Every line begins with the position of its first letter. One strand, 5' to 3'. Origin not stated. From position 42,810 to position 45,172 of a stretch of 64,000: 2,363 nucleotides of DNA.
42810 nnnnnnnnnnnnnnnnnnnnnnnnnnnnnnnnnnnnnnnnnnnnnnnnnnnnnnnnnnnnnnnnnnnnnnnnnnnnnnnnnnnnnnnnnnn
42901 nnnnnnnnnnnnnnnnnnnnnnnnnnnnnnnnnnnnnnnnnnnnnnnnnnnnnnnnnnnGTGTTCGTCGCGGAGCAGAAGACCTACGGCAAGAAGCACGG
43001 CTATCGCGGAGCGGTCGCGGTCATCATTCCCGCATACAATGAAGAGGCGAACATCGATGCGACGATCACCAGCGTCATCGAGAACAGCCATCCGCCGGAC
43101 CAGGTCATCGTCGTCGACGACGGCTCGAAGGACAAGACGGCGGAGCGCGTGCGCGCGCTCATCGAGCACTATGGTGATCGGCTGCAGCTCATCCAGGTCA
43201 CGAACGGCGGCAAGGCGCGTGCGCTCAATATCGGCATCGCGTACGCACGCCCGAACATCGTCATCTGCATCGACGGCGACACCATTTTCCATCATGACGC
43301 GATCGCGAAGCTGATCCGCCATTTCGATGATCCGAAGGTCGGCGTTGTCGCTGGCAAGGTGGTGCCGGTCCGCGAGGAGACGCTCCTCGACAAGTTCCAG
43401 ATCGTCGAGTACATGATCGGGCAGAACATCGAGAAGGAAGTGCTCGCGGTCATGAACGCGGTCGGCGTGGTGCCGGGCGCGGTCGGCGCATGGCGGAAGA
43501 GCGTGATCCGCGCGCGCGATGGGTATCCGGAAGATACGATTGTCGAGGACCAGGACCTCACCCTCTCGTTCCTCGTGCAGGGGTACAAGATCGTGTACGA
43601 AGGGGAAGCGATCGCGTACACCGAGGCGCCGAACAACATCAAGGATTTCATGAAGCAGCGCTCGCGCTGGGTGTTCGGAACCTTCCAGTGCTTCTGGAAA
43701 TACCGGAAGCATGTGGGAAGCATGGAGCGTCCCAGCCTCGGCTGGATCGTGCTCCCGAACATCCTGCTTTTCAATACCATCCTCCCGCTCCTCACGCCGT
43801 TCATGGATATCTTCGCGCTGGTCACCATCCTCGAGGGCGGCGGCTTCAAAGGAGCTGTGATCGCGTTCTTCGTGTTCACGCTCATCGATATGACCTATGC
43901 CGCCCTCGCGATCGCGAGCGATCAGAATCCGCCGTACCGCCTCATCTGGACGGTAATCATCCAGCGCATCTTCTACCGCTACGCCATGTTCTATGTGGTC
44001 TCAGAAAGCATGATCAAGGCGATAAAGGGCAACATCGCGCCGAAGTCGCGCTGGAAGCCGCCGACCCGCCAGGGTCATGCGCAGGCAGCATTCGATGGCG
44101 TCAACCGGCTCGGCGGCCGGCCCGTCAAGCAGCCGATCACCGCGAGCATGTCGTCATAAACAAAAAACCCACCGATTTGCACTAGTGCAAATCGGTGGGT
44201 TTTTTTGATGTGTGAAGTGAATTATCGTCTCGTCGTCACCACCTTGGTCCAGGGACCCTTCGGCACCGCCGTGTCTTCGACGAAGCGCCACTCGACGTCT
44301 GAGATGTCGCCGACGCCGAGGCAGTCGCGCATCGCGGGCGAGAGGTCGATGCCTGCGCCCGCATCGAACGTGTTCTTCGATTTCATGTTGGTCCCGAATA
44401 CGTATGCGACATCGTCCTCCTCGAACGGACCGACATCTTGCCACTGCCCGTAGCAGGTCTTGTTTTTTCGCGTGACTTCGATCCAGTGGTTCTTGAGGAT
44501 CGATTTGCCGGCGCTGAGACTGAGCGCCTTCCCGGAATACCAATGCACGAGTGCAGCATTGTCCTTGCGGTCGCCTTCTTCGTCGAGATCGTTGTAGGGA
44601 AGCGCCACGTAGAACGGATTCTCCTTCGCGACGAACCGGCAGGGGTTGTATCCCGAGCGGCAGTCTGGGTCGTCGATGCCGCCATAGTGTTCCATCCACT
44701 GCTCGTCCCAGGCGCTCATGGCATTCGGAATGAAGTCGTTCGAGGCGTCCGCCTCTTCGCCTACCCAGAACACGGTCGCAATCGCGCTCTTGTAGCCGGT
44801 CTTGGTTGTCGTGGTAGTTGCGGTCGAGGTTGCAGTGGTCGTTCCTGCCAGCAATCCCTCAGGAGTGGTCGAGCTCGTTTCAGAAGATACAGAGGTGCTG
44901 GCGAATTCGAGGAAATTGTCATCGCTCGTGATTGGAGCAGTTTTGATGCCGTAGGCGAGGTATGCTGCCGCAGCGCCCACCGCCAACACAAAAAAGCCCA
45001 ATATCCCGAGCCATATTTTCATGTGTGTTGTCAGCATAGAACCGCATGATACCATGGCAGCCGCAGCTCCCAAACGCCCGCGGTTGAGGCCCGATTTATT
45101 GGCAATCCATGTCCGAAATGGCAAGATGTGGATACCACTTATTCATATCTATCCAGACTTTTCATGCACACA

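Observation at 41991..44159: Single-polypeptide fusion of CE4 polysaccharide deacetylase and processive GT2 synthase, embedded among surface-protein genes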

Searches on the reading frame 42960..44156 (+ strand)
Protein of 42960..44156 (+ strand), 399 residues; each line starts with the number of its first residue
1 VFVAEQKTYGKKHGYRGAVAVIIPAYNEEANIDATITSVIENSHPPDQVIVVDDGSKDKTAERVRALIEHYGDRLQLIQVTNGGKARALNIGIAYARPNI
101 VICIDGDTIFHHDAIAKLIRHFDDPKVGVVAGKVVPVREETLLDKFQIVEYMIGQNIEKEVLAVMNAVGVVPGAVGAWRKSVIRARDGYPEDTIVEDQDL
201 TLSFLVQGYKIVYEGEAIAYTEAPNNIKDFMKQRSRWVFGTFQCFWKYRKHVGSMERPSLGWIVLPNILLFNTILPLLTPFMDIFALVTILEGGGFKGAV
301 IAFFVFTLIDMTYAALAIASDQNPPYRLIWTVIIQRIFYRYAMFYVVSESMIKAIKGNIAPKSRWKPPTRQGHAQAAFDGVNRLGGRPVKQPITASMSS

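Call 57: search_dna_similar(query=window:42960-44156:+, collection=plasmids, mode=protein, max_rows=40, rows=spread, max_evalue=1e-8)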
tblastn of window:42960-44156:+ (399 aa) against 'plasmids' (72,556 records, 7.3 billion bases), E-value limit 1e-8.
Records with a match: 575; places in all: 593; records where one place covers at least 80% of the query: 63.
Best place of each record, by identity: <60% 575.
By first word of the organism name: Ralstonia 129; Rhizobium 117; Sinorhizobium 75; Escherichia 30; Priestia 22; Lactiplantibacillus 14; Bacillus 13; Mesorhizobium 10; Lactococcus 9; Bradyrhizobium 9; and 64 more.
By predicted mobility (MOB-suite, as given by PLSDB): conjugative 218; non-mobilizable 188; mobilizable 169.
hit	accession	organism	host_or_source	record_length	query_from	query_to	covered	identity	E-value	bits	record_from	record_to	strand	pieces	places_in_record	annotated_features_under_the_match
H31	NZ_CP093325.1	Bacillus sp. N5-665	whole organism,peat soil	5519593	14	377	91%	40.0%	3e-67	238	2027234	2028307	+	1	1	none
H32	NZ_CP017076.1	Novosphingobium resinovorum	single cell,soil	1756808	15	357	86%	39.4%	8e-61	219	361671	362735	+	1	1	none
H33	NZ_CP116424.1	Sulfitobacter faviae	Hexacorallia,culture,Cold water coral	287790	18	372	89%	35.0%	6e-50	187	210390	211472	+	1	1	glycosyltransferase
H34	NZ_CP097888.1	Staphylococcus arlettae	Homo sapiens,Conjunctival secretion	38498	7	370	91%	27.6%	4e-22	106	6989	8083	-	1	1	icaA: poly-beta-1,6 N-acetyl-D-glucosamine synthase IcaA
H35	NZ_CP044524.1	Halorussus halophilus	pure culture,marine solar saltern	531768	18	318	75%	29.8%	1e-24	113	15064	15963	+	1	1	glycosyltransferase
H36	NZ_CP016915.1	Ralstonia pseudosolanacearum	Tobacco,tissu sample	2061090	2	262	65%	31.2%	3e-26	118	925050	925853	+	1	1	none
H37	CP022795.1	Ralstonia solanacearum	Solanum tuberosum,single cell,Potato ...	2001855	2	262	65%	30.9%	3e-25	115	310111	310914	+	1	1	pgaC: poly-beta-1,6 N-acetyl-D-glucosamine synthase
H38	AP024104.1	Ralstonia solanacearum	-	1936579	2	262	65%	30.9%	3e-25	115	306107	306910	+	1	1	hmsR: poly-beta-1,6 N-acetyl-D-glucosamine synthase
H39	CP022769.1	Ralstonia solanacearum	Solanum tuberosum,single cell,Potato ...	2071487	2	262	65%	30.9%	3e-25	115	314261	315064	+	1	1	pgaC: poly-beta-1,6 N-acetyl-D-glucosamine synthase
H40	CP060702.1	Ralstonia solanacearum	tomato,cell culture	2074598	2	262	65%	30.9%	3e-25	115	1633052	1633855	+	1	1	none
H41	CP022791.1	Ralstonia solanacearum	Solanum tuberosum,single cell,Potato ...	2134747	2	262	65%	30.9%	3e-25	115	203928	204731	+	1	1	pgaC: poly-beta-1,6 N-acetyl-D-glucosamine synthase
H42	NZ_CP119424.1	Photobacterium sp. DA100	-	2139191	19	282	66%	30.2%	2e-12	77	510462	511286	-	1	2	none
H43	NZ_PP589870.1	Lactococcus sp.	Bacterial culture,Dairy environment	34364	19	325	77%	25.3%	2e-21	103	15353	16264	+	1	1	glycosyltransferase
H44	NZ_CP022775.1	Ralstonia solanacearum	Solanum tuberosum,single cell,Potato ...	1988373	19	262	61%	31.8%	3e-26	118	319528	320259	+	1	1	none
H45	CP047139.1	Ralstonia solanacearum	Potato,Single cell,tuber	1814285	19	262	61%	31.4%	5e-26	117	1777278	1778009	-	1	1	pgaC: poly-beta-1,6 N-acetyl-D-glucosamine synthase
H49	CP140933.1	Sinorhizobium meliloti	Medicago lupulina,whole organism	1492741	18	243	57%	30.8%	6e-13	78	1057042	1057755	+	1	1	nodC: chitooligosaccharide synthase NodC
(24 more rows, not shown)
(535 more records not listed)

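Call 58: get_annotated_region(hit=H34, flank=3000)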
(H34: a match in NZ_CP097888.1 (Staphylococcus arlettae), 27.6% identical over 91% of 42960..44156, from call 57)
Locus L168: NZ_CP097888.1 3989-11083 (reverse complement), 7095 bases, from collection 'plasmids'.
description: Staphylococcus arlettae strain SA283 plasmid pSA283-1, complete sequence
organism: Staphylococcus arlettae (NCBI taxid 29378)
taxonomy: Bacteria; Bacillota; Bacilli; Bacillales; Staphylococcaceae; Staphylococcus; Staphylococcus arlettae
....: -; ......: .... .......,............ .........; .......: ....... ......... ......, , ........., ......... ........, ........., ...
typing (MOB-suite, as given by PLSDB): non-mobilizable; replicon rep_cluster_1110
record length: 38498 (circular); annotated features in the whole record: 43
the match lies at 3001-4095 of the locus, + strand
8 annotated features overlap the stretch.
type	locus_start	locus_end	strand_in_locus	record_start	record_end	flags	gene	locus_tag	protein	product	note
CDS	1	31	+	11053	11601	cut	-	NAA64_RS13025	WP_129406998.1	recombinase family protein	GO:0006310 - DNA recombination [Evidence IEA]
CDS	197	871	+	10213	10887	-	-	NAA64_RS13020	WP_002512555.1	IS6 family transposase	-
CDS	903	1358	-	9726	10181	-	-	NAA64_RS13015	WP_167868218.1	P-loop NTPase fold protein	-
CDS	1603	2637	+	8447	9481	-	-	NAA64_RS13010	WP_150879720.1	family 20 glycosylhydrolase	GO:0005975 - carbohydrate metabolic process [Evidence IEA]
CDS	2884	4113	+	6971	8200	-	icaA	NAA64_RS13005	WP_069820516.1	poly-beta-1,6 N-acetyl-D-glucosamine synthase IcaA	-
CDS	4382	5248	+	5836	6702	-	icaB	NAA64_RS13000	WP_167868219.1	intercellular adhesin biosynthesis polysaccharide N-deacetylase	GO:0045226 - extracellular polysaccharide biosynthetic process [Evidence IEA]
CDS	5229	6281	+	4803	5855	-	icaC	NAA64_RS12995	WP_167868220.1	polysaccharide intercellular adhesin biosynthesis/export protein IcaC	-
CDS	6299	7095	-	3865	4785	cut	-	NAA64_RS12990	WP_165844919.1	family 20 glycosylhydrolase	GO:0005975 - carbohydrate metabolic process [Evidence IEA]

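Call 59: get_annotated_region(hit=H49, flank=2500)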
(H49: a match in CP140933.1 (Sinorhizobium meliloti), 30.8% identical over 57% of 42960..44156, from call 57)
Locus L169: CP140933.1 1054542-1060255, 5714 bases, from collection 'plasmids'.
description: Sinorhizobium meliloti strain ml28 plasmid pSymA, complete sequence
organism: Sinorhizobium meliloti (NCBI taxid 382)
taxonomy: Bacteria; Pseudomonadota; Alphaproteobacteria; Hyphomicrobiales; Rhizobiaceae; Sinorhizobium; Sinorhizobium meliloti
host: -; source: Medicago lupulina,whole organism; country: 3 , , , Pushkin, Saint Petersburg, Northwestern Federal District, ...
typing (MOB-suite, as given by PLSDB): conjugative; relaxase MOBQ; mating-pair formation MPF_T
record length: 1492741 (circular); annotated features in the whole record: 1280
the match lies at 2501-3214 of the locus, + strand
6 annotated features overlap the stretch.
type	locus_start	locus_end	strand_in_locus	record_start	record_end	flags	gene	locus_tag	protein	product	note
CDS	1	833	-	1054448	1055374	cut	nodD1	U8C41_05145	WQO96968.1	transcriptional regulator NodD1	-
CDS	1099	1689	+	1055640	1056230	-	nodA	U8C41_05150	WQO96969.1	nodulation N-acyltransferase NodA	-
CDS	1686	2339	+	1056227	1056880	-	nodB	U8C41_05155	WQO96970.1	chitooligosaccharide deacetylase NodB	-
CDS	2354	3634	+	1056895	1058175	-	nodC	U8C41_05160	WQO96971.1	chitooligosaccharide synthase NodC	-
CDS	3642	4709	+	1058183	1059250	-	nodI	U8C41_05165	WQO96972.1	nodulation factor ABC transporter ATP-binding protein NodI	-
CDS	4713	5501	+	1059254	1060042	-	-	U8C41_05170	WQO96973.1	ABC transporter permease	-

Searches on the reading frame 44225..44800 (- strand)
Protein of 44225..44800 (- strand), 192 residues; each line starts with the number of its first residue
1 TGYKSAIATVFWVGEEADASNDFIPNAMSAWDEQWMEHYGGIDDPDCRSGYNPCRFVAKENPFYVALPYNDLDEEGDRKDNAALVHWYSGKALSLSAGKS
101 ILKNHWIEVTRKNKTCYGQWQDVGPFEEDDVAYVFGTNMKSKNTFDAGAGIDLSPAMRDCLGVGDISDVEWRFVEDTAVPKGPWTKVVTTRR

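Call 36: find_homologous_proteins(query=window:44225-44800:-, max_evalue=0.001)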
Query window:44225-44800:- (192 aa): 3371 proteins with E <= 0.001 among 3452 candidates; the best 120 are listed.
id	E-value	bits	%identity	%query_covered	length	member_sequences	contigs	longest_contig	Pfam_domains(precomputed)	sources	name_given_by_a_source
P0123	3.4e-131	453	100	100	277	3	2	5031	-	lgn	-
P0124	1.8e-84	301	66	98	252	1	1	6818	-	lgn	-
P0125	7.9e-76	273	65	99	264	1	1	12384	-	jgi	jgi:hypothetical protein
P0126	9.1e-74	266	62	99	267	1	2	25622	-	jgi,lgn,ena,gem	-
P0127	7.8e-73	263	58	98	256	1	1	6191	-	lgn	-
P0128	8.0e-73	263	63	99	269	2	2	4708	-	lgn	-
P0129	3.5e-72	261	60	99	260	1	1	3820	-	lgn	-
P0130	3.8e-72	261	61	99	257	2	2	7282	-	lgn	-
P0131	6.4e-72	260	62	99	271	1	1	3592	-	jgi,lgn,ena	-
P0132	8.1e-72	259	59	99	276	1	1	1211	-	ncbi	-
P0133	1.4e-71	259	59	100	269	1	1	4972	-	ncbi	-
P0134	1.4e-71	259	62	98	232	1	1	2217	-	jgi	jgi:hypothetical protein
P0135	1.5e-71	259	59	98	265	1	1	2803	-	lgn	-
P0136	2.8e-71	258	60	99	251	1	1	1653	-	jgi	jgi:hypothetical protein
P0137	2.9e-71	258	59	99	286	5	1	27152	-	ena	-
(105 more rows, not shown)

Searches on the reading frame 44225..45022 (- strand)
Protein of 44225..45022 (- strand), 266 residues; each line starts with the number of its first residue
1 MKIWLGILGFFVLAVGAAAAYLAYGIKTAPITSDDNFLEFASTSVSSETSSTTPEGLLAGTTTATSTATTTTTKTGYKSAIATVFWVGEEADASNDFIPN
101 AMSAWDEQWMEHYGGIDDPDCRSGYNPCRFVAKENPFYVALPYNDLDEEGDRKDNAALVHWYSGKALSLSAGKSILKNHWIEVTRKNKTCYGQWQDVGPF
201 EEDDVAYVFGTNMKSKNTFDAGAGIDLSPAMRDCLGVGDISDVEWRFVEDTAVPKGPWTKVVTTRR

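Call 30: search_protein_families(library=pfam, proteins=[window:44225-45022:-], max_evalue=10)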
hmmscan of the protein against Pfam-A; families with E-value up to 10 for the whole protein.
window:44225-45022:- (266 aa): 2 families
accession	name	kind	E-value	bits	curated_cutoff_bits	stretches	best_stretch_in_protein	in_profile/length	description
PF21827.1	New_glue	-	0.047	13.9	31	1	33-74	24-63/94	New glue protein family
PF00303.24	Thymidylat_synt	-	0.23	11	24.3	1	69-117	44-91/266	Thymidylate synthase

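Call 31: search_solved_structures(query=A3, max_evalue=10)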
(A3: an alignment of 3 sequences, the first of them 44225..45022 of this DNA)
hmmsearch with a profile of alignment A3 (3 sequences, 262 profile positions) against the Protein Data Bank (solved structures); distinct sequences matched with E-value up to 10: 0.

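Call 43: predict_structure(alignment_id=A4)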
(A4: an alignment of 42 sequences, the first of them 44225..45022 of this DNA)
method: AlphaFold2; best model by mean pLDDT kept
length: 266 residues; sequences in the alignment: 42
mean_pLDDT: 85.4   pTM: 0.71
mean pLDDT of the five models: 85.4, 85.0, 84.8, 84.3, 84.2
residues with pLDDT >= 90: 179; 70-90: 33; 50-70: 33; < 50: 21
segments of 3 or more residues with pLDDT < 50: 50-54, 56-64, 68-72
pLDDT, mean of each block of 10 residues (from residue 1): 87 95 72 53 53 46 45 78 96 88 95 97 96 98 94 92 72 92 98 92 92 93 97 98 97 98 95
secondary structure, 60 per line:
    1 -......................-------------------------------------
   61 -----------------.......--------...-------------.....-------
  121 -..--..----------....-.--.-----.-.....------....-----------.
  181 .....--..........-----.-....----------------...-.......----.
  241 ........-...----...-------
elements in order: H2-23 E78-84 H109-113 E138-141 H154-158 H165-168 E180-185 E188-197 H205-208 E225-227 H229-235 E240-248

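Call 48: find_related_loci(query=A4, collection=metagenome_contigs, flank=6000)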
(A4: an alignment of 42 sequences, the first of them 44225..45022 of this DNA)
Query A4 (266 aa) in metagenome_contigs; peptide patterns used: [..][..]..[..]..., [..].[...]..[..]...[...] (x = any residue, [..] = any of these).
600 stretches matched a pattern (row limit reached: there are more); 569 encode a relative of the query (tblastn E <= 1e-3); the best 80 are kept; 80 distinct loci.
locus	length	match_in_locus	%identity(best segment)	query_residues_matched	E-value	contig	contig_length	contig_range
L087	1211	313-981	54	41-266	5e-84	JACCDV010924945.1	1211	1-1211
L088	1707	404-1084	49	37-263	6e-76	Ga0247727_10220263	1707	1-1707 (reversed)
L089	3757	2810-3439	50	42-265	3e-69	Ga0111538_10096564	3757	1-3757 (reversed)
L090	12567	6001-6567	56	76-264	1e-65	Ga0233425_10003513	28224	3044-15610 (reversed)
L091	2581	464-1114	47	37-265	5e-66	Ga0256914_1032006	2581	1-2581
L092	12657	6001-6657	48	41-266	2e-64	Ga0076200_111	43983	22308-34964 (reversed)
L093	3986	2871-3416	53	77-265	2e-63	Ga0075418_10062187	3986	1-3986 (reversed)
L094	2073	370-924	52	77-264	1e-64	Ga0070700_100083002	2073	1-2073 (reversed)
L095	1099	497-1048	53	75-264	2e-67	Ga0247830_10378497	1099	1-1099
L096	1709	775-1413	47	52-264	3e-65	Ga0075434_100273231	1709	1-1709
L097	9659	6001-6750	41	2-263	1e-62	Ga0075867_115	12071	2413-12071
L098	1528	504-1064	54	77-266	1e-65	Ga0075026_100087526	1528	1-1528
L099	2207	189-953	42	2-264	2e-63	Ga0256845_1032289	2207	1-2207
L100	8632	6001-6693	44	44-266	3e-62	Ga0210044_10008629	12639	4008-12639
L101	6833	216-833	48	59-266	6e-62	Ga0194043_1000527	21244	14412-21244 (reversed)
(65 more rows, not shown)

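Call 65: search_protein_families(library=ncbifam, proteins=[window:44225-45022:-], max_evalue=0.1)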
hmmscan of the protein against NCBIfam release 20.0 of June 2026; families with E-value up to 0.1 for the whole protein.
window:44225-45022:- (266 aa): 0 families

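Call 66: search_protein_families(library=pfam, alignment_id=A4, max_evalue=1)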
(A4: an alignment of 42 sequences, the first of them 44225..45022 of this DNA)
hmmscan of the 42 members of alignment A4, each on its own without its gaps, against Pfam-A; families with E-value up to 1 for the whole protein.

A. member 1, window:44225-45022:- (266 aa): 2 families
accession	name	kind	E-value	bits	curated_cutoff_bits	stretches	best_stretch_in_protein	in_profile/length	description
PF21827.1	New_glue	-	0.047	13.9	31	1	33-74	24-63/94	New glue protein family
PF00303.24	Thymidylat_synt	-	0.23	11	24.3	1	69-117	44-91/266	Thymidylate synthase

B. families by the number of members that match (of 42 scanned): 10 families
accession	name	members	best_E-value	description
PF06259.18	Abhydrolase_8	2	0.087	Alpha/beta hydrolase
PF00303.24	Thymidylat_synt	2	0.18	Thymidylate synthase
PF21743.3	PTM_DIR17_Tudor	1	0.045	PTM/DIR17-like, Tudor domain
PF21827.1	New_glue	1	0.047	New glue protein family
PF13996.11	YobH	1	0.049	YobH-like protein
PF20744.3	gp37_trimer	1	0.12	Tail fibre protein gp37 trimerization region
PF19354.4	DUF5931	1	0.15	Family of unknown function (DUF5931)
PF18367.6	Rv2175c_C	1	0.16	Rv2175c C-terminal domain of unknown function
PF25682.1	Phage_VG64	1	0.17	Mycobacterium phage VG64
PF02157.21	Man-6-P_recep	1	0.22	Mannose-6-phosphate receptor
